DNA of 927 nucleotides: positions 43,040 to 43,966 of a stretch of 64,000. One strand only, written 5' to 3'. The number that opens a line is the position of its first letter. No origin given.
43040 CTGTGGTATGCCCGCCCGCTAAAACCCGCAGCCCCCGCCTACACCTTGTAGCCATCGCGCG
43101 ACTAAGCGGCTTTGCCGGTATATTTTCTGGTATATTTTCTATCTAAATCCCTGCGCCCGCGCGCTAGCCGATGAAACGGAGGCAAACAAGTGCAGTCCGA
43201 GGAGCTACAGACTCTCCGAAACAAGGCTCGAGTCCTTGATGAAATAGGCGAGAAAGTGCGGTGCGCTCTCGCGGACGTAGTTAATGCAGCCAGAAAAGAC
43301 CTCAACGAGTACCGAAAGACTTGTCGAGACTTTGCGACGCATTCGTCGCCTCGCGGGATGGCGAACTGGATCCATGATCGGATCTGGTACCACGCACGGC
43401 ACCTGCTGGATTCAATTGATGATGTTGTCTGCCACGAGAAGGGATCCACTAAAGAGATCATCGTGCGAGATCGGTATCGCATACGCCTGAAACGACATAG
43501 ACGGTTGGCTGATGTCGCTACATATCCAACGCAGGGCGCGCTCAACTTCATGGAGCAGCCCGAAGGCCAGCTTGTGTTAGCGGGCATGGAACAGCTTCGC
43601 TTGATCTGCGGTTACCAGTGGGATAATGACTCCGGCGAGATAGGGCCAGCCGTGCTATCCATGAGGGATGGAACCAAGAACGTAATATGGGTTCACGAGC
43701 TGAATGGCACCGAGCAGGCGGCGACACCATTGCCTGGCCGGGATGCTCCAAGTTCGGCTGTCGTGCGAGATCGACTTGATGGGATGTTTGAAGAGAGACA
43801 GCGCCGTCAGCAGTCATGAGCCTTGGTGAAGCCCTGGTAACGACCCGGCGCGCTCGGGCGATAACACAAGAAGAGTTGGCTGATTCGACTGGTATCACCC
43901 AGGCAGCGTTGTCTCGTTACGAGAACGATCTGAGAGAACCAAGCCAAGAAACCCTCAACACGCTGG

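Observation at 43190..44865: Translationally coupled pair: unknown 209-aa protein plus fused XRE-HTH/ImmA-IrrE metalloprotease (candidate stress- or phage-triggered switch, TA-like or defence module)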

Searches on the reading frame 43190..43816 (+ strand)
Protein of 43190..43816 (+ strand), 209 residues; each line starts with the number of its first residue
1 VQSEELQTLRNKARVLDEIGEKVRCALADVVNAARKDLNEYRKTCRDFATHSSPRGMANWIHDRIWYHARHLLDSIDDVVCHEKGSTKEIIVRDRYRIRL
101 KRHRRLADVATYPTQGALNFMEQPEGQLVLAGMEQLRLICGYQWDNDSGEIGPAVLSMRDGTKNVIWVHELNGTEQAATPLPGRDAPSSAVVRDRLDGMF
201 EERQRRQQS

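Call 3: search_protein_families(library=pfam, proteins=[window:43190-43816:+], max_evalue=1)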
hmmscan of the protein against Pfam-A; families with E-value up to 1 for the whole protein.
window:43190-43816:+ (209 aa): 2 families
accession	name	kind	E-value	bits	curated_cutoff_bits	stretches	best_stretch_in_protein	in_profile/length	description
PF15447.11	NTS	-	0.077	13.9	25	0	15-23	5-13/36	N-terminal segments of PfEMP1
PF23081.1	HTH_KIF26A_B_1st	-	0.17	12.5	27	0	179-197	25-43/85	Kinesin-like protein KIF26A/B, tri-helical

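Call 4: search_protein_families(library=padloc, proteins=[window:43190-43816:+], max_evalue=1)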
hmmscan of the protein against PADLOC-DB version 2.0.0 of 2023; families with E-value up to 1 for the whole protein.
window:43190-43816:+ (209 aa): 0 families

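Call 5: search_protein_families(library=ncbifam, proteins=[window:43190-43816:+], max_evalue=1)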
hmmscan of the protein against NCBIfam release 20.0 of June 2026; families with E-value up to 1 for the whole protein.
window:43190-43816:+ (209 aa): 0 families

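Call 7: search_protein_families(library=phrogs, proteins=[window:43190-43816:+], max_evalue=1)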
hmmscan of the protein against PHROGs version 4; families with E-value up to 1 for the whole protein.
window:43190-43816:+ (209 aa): 0 families

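Call 8: search_solved_structures(query=window:43190-43816:+, max_evalue=10)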
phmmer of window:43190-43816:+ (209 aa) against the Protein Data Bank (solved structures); distinct sequences matched with E-value up to 10: 1.
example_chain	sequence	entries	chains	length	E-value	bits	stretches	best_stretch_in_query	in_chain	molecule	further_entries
4dg8_A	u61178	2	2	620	0.092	15.5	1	86-178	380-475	PA1221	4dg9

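Call 12: find_related_loci(query=window:43190-43816:+, collection=genome_contigs, flank=6000)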
Query window:43190-43816:+ (209 aa) in genome_contigs; peptide patterns used: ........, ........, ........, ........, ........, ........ (x = any residue, [..] = any of these).
56 stretches matched a pattern; 2 encode a relative of the query (tblastn E <= 1e-3); 2 distinct loci.
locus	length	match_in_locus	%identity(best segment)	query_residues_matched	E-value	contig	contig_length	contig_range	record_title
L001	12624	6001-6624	72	1-209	3e-93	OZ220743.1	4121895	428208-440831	MAG: Acidimicrobiales bacterium isolate dadfcd55-464f-4f03-9875-fa0eca1464b2 genome assembly, chromosome: 1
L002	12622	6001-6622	76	1-205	9e-74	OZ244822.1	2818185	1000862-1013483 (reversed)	MAG: Candidatus Aldehydirespirator sp. isolate 35bfcaf5-8220-4494-8a82-73b50c7a5dd2 genome assembly, chromosome: 1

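Call 17: predict_structure(protein=window:43190-43816:+)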
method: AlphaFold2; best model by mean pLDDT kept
length: 209 residues; sequences in the alignment: 1
mean_pLDDT: 45.0   pTM: 0.37
mean pLDDT of the five models: 45.0, 44.5, 39.3, 37.5, 36.4
residues with pLDDT >= 90: 0; 70-90: 6; 50-70: 75; < 50: 128
segments of 3 or more residues with pLDDT < 50: 45-53, 94-209
pLDDT, mean of each block of 10 residues (from residue 1): 60 56 59 58 48 50 62 66 61 48 33 23 28 35 39 40 35 30 33 38 44
secondary structure, 60 per line:
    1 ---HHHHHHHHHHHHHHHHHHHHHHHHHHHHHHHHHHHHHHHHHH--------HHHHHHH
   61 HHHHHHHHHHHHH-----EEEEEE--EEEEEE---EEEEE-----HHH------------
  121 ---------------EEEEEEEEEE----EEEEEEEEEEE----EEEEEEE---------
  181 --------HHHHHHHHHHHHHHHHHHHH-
elements in order: H4-45 H54-73 E79-84 E87-92 E96-100 E136-145 E150-160 E165-171 H189-208

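Call 22: search_protein_representatives(protein=window:43190-43816:+)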
Query: 209 residues. Proteins with E-value up to 0.001 (for the whole library): 231; up to 1e-10: 149; up to 1e-30: 39. The best 150 are listed.
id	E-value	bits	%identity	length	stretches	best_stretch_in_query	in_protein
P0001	5.2e-94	329.9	71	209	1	1-209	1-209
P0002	5.9e-54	199.1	50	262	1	8-208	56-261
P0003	7.6e-49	182.4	48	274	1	9-196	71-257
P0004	3.8e-45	170.3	47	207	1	13-204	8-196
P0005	4.9e-44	166.7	70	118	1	93-208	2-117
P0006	2.1e-42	161.3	44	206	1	14-203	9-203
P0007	1.8e-40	155.0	48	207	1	12-174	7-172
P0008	2.9e-40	154.4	46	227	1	15-182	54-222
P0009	1.0e-39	152.6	53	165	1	51-188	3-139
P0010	1.1e-39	152.5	46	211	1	14-187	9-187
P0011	3.2e-39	151.0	45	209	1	15-197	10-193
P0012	9.1e-39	149.5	46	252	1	14-203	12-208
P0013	1.2e-38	149.1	45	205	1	13-187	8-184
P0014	3.4e-38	147.6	47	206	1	13-173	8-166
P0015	4.4e-38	147.3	46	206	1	12-190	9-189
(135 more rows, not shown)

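Call 28: search_solved_structures(query=A1, max_evalue=10)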
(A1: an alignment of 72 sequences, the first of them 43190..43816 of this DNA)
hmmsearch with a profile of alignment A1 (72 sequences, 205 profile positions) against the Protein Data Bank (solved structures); distinct sequences matched with E-value up to 10: 0.

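Call 33: find_related_loci(query=A2, collection=metagenome_contigs, flank=5000)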
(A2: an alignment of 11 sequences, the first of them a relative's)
Query A2 (207 aa) in metagenome_contigs; peptide patterns used: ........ (x = any residue, [..] = any of these).
33 stretches matched a pattern; 25 encode a relative of the query (tblastn E <= 1e-3); 25 distinct loci.
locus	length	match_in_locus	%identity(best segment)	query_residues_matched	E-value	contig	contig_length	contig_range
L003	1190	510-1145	52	1-207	2e-65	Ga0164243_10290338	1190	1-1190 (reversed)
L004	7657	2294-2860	54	10-197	3e-56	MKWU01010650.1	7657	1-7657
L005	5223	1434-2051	49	1-204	1e-55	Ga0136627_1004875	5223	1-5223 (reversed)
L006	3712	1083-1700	49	1-204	1e-55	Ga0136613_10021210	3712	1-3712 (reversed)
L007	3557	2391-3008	49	1-204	1e-55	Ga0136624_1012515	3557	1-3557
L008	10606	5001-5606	51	1-198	4e-55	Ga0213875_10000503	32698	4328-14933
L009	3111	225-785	52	1-179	7e-51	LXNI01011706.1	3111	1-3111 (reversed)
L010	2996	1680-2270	48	1-196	4e-50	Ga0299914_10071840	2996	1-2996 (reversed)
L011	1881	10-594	44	8-196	1e-46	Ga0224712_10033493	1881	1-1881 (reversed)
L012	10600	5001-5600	45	1-200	2e-44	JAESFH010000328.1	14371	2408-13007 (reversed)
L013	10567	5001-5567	43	7-190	4e-43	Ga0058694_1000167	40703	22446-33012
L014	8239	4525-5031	47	1-169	3e-42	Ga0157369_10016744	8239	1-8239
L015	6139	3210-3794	41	10-203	5e-42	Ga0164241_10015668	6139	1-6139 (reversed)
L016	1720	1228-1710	48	8-166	2e-41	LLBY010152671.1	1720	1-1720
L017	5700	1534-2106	43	1-191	1e-39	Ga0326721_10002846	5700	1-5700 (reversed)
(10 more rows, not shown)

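Call 34: find_related_loci(query=A2, collection=viral_contigs, flank=8000)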
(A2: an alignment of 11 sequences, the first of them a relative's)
Query A2 (207 aa) in viral_contigs; peptide patterns used: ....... (x = any residue, [..] = any of these).
9 stretches matched a pattern, but none encodes a relative of the query by tblastn (E <= 1e-3).

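Call 36: predict_structure(alignment_id=A1)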
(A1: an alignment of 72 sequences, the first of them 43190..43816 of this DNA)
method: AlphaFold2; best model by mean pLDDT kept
length: 209 residues; sequences in the alignment: 72
mean_pLDDT: 88.9   pTM: 0.78
mean pLDDT of the five models: 88.9, 88.5, 88.2, 88.0, 87.7
residues with pLDDT >= 90: 147; 70-90: 26; 50-70: 36; < 50: 0
segments of 3 or more residues with pLDDT < 50: none
pLDDT, mean of each block of 10 residues (from residue 1): 73 96 97 98 98 97 98 97 97 97 91 95 79 90 96 97 95 77 68 61 67
secondary structure, 60 per line:
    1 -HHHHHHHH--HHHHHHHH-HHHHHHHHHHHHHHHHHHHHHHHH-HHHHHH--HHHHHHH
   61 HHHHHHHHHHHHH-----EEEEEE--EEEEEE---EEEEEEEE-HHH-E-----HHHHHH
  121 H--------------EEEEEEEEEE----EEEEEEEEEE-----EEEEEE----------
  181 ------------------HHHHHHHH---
elements in order: H2-9 H12-19 H21-44 H46-51 H54-73 E79-84 E87-92 E96-103 H115-121 E136-145 E150-159 E165-170 H199-206

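Call 40: fold_search(model_id=the predicted structure, library=pdb)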
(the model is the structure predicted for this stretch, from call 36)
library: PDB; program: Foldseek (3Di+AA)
matches with E <= 10: 441; with E <= 0.001: 0
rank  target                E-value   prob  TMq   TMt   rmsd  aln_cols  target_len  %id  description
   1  1eon_A                3.1e-02  0.54  0.27  0.25  12.4       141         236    7  ECORV BOUND TO 3'-S-PHOSPHOROTHIOLATE DNA AND CA2+ (released 2000-04-04)
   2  1az0_B                4.3e-02  0.63  0.30  0.28  10.5       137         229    8  ECORV ENDONUCLEASE/DNA COMPLEX (released 1998-06-19)
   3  2b0e_A                5.5e-02  0.66  0.31  0.29   7.7       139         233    4  EcoRV Restriction Endonuclease/GAAUTC/Ca2+ (released 2005-09-27)
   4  1sx5_B                7.1e-02  0.44  0.28  0.25  11.2       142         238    8  K38A EcoRV bound to cleaved DNA and Mn2+: P1 crystal form (released 2004-04-06)
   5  1az3_A                1.3e-01  0.21  0.22  0.24   8.0       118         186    7  ECORV ENDONUCLEASE, UNLIGANDED, FORM B (released 1998-05-27)
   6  1eo4_B                1.5e-01  0.47  0.27  0.25   6.4       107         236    9  ECORV BOUND TO MN2+ AND COGNATE DNA CONTAINING A 3'S SUBSTITION AT THE CLEAVAGE SITE (released 2000-04-04)
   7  1az4_B                1.9e-01  0.23  0.27  0.26  10.4       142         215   10  ECORV ENDONUCLEASE, UNLIGANDED, FORM B, T93A MUTANT (released 1998-05-27)
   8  1az4_A                2.1e-01  0.15  0.22  0.24   7.5       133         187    7  ECORV ENDONUCLEASE, UNLIGANDED, FORM B, T93A MUTANT (released 1998-05-27)
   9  1eo3_B                2.2e-01  0.30  0.29  0.27  10.4       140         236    8  INHIBITION OF ECORV ENDONUCLEASE BY DEOXYRIBO-3'-S-PHOSPHOROTHIOLATES: A HIGH RESOLUTION X-RAY CRYSTALLOGRAPHIC STUDY (released 2000-04-04)
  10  1bsu_A                2.7e-01  0.30  0.30  0.27  10.4       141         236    8  STRUCTURAL AND ENERGETIC ORIGINS OF INDIRECT READOUT IN SITE-SPECIFIC DNA CLEAVAGE BY A RESTRICTION ENDONUCLEASE (released 1998-09-09)
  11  1suz_B                3.1e-01  0.28  0.31  0.28  11.1       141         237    6  The structure of K92A EcoRV bound to cognate DNA and Mg2+ (released 2004-04-06)
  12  6lbi_H                3.3e-01  0.12  0.11  0.26   8.6        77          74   14  Crystal Structure of FOXO1-DBD homodimer bound to a palindromic DNA sequence (released 2021-02-10)
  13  3ndh_A                3.7e-01  0.23  0.26  0.26   5.0       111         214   10  Restriction endonuclease in complex with substrate DNA (released 2010-07-28)
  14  3ndh_B                3.7e-01  0.16  0.27  0.27   7.7       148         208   10  Restriction endonuclease in complex with substrate DNA (released 2010-07-28)
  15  5k63                  4.2e-01  0.16  0.14  0.08   4.0        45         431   13  Crystal structure of N-terminal amidase C187S (released 2017-01-11)
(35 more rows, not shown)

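Call 41: fold_search(model_id=the predicted structure, library=viral)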
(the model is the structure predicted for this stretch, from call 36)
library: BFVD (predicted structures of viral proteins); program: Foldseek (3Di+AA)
matches with E <= 10: 474; with E <= 0.001: 0
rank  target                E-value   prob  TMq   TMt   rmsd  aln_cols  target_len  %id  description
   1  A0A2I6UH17            2.9e-02  0.41  0.22  0.26   9.6       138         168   14  Uncharacterized protein [Salinibacter phage M31CR41-2]
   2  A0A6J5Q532            9.8e-02  0.20  0.23  0.25  11.2       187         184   14  Uncharacterized protein [uncultured Caudovirales phage]
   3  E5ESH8                1.2e-01  0.21  0.24  0.22   8.8       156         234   11  (no name in the UniProt tables at hand)
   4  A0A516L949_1          1.5e-01  0.06  0.14  0.05  15.2       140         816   10  (no name in the UniProt tables at hand)
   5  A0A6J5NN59            1.8e-01  0.13  0.23  0.16  16.2       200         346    8  PD-(D/E)XK nuclease superfamily [uncultured Caudovirales phage]
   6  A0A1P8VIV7            2.5e-01  0.08  0.20  0.20  18.5       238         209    9  Nuclear protein [Murid betaherpesvirus 3]
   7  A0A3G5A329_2          2.7e-01  0.04  0.13  0.04  16.8       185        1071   12  Early transcription factor VETF large subunit [Gaeavirus sp.]
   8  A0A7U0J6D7            3.7e-01  0.14  0.15  0.21  11.4        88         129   10  Uncharacterized protein [Klebsiella phage vB_KpM_FBKp24]
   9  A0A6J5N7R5            4.2e-01  0.15  0.24  0.37   7.4       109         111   13  Uncharacterized protein [uncultured Caudovirales phage]
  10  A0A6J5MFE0            4.8e-01  0.08  0.22  0.18  12.8       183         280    8  PD-(D/E)XK nuclease superfamily [uncultured Caudovirales phage]
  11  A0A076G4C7            4.8e-01  0.07  0.22  0.12  19.5       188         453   11  YqaJ viral recombinase domain-containing protein [Aeromonas phage pAh6-C]
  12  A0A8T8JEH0            5.1e-01  0.21  0.27  0.39   5.9       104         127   12  (no name in the UniProt tables at hand)
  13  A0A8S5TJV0            5.1e-01  0.09  0.16  0.06   8.4        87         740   11  Uncharacterized protein [CrAss-like virus sp. ctyM420]
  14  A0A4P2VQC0            5.1e-01  0.02  0.10  0.04  16.2       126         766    9  (no name in the UniProt tables at hand)
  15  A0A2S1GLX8            5.4e-01  0.16  0.15  0.25   8.7        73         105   12  DUF7355 domain-containing protein [Erwinia phage Cronus]
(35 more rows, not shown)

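Call 42: find_homologous_proteins(query=window:43190-43816:+, max_evalue=0.001)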
Query window:43190-43816:+ (209 aa): 47 proteins with E <= 0.001 among 3105 candidates.
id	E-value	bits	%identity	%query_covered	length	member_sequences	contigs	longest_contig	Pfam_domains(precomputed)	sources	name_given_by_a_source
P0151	6.0e-126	436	93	100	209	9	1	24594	-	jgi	-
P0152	2.6e-94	333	71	100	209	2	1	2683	-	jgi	-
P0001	1.6e-93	330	71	100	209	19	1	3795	-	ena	-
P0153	1.0e-92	327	73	100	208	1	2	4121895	-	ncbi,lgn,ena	-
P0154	1.7e-91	323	73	98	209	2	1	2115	-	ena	-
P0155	2.4e-91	323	71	100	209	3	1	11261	-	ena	-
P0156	5.1e-90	319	70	100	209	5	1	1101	-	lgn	-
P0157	4.4e-89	315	69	100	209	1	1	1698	-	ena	-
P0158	5.1e-88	312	69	100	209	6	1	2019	-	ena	-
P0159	4.1e-87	309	68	100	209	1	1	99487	-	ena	-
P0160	5.0e-87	309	68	100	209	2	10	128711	-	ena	-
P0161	5.2e-86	305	67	100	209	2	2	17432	-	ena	-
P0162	2.8e-84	300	67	97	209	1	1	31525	-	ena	-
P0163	1.1e-82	295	67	100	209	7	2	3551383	-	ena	-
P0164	2.4e-81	290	65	98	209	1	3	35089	-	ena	-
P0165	1.2e-80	288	66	97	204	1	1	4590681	-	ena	-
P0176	4.0e-60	221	54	93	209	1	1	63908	-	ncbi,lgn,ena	-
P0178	3.7e-59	218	53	96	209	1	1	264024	-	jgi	jgi:hypothetical protein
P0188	6.5e-44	168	46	85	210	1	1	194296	-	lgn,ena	-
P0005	1.5e-43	167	69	56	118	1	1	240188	-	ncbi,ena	-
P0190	2.1e-43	166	49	79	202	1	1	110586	-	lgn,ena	-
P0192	1.7e-41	160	54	66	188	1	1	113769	-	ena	-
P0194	1.4e-24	105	38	80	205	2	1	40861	-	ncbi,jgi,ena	-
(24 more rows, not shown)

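Call 43: search_protein_families(library=padloc, alignment_id=A1, max_evalue=1)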
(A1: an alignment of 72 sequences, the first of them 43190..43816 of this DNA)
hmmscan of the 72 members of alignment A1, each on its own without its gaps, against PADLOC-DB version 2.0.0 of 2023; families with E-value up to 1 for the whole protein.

A. member 1, window:43190-43816:+ (209 aa): 0 families

B. families by the number of members that match (of 72 scanned): 4 families
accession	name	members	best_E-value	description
PDLC02400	Aga_TIR-PNTD1-PNTD2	1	0.016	Class I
PDLC04300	PDC-M02B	1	0.016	-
PDLC02680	DndH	1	0.046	DndH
PDLC01874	CARF3--CARF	1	0.048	-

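Call 44: find_encoding_contigs(protein=P0194, flank=8000, max_places=3)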
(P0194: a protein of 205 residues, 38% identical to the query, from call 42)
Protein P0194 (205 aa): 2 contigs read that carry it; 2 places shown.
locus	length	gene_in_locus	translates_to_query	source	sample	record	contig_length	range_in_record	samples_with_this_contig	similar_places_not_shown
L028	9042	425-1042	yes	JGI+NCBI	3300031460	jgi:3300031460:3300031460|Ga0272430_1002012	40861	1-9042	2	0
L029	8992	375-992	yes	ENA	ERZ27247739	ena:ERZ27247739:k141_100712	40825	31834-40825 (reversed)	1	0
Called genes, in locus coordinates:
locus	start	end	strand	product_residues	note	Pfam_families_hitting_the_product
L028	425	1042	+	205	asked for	-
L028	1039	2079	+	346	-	PF01381:HTH_3, PF12844:HTH_19 (faint), PF13560:HTH_31, PF06114:Peptidase_M78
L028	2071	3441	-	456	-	PF20199:RepSA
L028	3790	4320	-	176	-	PF08241:Methyltransf_11, PF08242:Methyltransf_12, PF13649:Methyltransf_25, PF13847:Methyltransf_31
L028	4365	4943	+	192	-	PF13560:HTH_31, PF01381:HTH_3, PF13443:HTH_26, PF07883:Cupin_2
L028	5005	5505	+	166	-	PF00583:Acetyltransf_1, PF13673:Acetyltransf_10, PF13508:Acetyltransf_7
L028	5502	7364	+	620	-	PF02129:Peptidase_S15, PF20434:BD-FAE, PF00561:Abhydrolase_1 (faint), PF00326:Peptidase_S9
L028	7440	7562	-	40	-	-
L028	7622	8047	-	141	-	PF01850:PIN (weak)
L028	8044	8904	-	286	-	-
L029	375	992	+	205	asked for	-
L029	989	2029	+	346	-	PF01381:HTH_3, PF12844:HTH_19 (faint), PF13560:HTH_31, PF06114:Peptidase_M78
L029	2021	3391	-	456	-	PF20199:RepSA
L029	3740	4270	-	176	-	PF08241:Methyltransf_11, PF08242:Methyltransf_12, PF13649:Methyltransf_25, PF13847:Methyltransf_31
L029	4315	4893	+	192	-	PF13560:HTH_31, PF01381:HTH_3, PF13443:HTH_26, PF07883:Cupin_2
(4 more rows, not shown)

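Call 45: find_encoding_contigs(protein=P0188, flank=8000, max_places=2)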
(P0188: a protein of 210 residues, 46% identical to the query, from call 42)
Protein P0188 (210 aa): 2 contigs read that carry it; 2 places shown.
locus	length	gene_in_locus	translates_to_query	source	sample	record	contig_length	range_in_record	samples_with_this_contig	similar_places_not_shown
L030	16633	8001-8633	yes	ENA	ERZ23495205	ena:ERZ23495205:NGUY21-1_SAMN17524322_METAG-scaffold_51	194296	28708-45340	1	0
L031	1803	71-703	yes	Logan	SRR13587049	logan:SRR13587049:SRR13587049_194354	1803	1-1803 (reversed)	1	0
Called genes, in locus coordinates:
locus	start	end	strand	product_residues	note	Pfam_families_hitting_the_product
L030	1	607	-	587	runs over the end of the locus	PF08240:ADH_N, PF00107:ADH_zinc_N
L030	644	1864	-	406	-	PF03480:DctP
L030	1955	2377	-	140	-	PF01850:PIN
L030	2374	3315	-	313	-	-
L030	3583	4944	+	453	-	PF01979:Amidohydro_1, PF07969:Amidohydro_3 (weak)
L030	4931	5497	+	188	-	PF06559:DCD_N, PF22769:DCD, PF22569:DCD_C, PF00692:dUTPase (weak)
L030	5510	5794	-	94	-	PF06781:CrgA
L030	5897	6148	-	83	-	-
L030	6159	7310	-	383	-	PF00108:Thiolase_N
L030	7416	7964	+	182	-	PF07681:DoxX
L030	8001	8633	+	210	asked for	-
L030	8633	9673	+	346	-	PF01381:HTH_3, PF12844:HTH_19, PF13443:HTH_26 (weak), PF13560:HTH_31, PF06114:Peptidase_M78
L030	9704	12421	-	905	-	PF00311:PEPcase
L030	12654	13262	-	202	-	PF02245:Pur_DNA_glyco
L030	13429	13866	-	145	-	PF02580:Tyr_Deacylase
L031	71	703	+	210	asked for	-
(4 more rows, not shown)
